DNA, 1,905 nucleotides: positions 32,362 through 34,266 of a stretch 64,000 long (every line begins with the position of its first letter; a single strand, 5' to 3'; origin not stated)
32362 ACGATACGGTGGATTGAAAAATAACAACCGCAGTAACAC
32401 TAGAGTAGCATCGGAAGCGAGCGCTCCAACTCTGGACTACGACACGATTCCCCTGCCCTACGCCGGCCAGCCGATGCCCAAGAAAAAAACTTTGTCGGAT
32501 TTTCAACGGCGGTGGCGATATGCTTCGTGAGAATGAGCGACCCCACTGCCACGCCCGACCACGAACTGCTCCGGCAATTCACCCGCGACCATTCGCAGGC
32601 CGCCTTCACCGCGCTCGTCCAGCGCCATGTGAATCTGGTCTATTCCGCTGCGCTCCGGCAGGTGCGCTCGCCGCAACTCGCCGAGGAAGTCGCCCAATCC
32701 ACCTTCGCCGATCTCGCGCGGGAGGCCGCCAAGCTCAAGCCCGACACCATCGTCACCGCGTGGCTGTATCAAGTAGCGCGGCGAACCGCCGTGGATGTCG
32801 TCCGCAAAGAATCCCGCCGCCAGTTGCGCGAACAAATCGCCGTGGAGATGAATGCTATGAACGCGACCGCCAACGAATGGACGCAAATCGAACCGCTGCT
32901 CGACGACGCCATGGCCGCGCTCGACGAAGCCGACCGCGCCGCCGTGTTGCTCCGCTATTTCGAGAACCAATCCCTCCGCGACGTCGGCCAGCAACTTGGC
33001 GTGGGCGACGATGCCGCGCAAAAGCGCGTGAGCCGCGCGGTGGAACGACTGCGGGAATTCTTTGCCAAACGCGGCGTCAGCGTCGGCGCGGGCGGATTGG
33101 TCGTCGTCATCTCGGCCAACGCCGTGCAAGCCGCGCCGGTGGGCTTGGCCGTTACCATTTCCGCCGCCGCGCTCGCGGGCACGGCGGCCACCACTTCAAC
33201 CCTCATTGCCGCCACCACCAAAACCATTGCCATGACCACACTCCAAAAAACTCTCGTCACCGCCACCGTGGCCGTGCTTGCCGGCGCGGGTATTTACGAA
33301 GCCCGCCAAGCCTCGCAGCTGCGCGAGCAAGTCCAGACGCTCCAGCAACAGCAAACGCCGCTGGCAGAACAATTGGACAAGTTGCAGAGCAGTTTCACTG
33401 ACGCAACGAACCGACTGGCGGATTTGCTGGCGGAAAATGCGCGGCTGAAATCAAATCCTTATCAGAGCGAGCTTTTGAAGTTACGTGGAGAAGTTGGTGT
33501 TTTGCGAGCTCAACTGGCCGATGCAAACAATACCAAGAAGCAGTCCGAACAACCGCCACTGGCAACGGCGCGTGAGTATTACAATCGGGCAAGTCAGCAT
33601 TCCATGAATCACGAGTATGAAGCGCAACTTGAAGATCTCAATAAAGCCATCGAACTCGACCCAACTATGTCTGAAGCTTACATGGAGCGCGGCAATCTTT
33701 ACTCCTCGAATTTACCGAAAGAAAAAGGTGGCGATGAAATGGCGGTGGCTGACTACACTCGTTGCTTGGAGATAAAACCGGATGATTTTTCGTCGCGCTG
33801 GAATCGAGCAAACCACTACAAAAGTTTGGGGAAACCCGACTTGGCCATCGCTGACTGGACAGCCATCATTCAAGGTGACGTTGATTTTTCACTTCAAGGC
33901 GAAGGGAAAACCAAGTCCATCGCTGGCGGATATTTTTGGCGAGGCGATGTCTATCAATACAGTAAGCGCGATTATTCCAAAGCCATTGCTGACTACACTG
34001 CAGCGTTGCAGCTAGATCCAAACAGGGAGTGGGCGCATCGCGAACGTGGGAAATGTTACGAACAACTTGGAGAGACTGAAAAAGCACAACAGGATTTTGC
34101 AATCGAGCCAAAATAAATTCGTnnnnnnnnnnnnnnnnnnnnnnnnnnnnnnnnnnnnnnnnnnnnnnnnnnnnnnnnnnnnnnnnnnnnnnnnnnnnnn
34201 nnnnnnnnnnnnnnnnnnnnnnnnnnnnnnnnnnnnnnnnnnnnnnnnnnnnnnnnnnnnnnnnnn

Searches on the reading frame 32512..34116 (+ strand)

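Call 26: search_protein_families(library=pfam, proteins=[window:32512-34116:+], max_evalue=0.001)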
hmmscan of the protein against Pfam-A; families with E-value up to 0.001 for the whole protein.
window:32512-34116:+ (534 aa): 10 families
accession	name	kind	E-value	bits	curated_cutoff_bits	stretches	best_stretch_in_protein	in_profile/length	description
PF00515.34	TPR_1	-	7.9e-20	70.2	27.8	1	483-504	12-33/34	Tetratricopeptide repeat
PF13414.12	TPR_11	-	9.3e-18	64.1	26.8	1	483-520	5-42/42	TPR repeat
PF07719.23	TPR_2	-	4.7e-13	48.6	27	1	473-504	3-33/34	Tetratricopeptide repeat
PF04542.20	Sigma70_r2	-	1.7e-12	47.4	24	1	35-103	1-71/71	Sigma-70 region 2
PF13181.12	TPR_8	-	2.7e-12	46.2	25.7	0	473-504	3-33/34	Tetratricopeptide repeat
PF13431.12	TPR_17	-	3.1e-11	43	24.4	0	495-527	2-34/34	Tetratricopeptide repeat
PF13371.12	TPR_9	-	1.9e-09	37.8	35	1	484-530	7-53/73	Tetratricopeptide repeat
PF08281.18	Sigma70_r4_2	-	4e-09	36.4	25.7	1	130-180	4-54/54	Sigma-70, region 4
PF04545.22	Sigma70_r4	-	2.5e-08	33.8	24.1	1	133-182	1-50/50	Sigma-70, region 4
PF14559.12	TPR_19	-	1.3e-06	29.1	25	1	486-527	5-46/68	Tetratricopeptide repeat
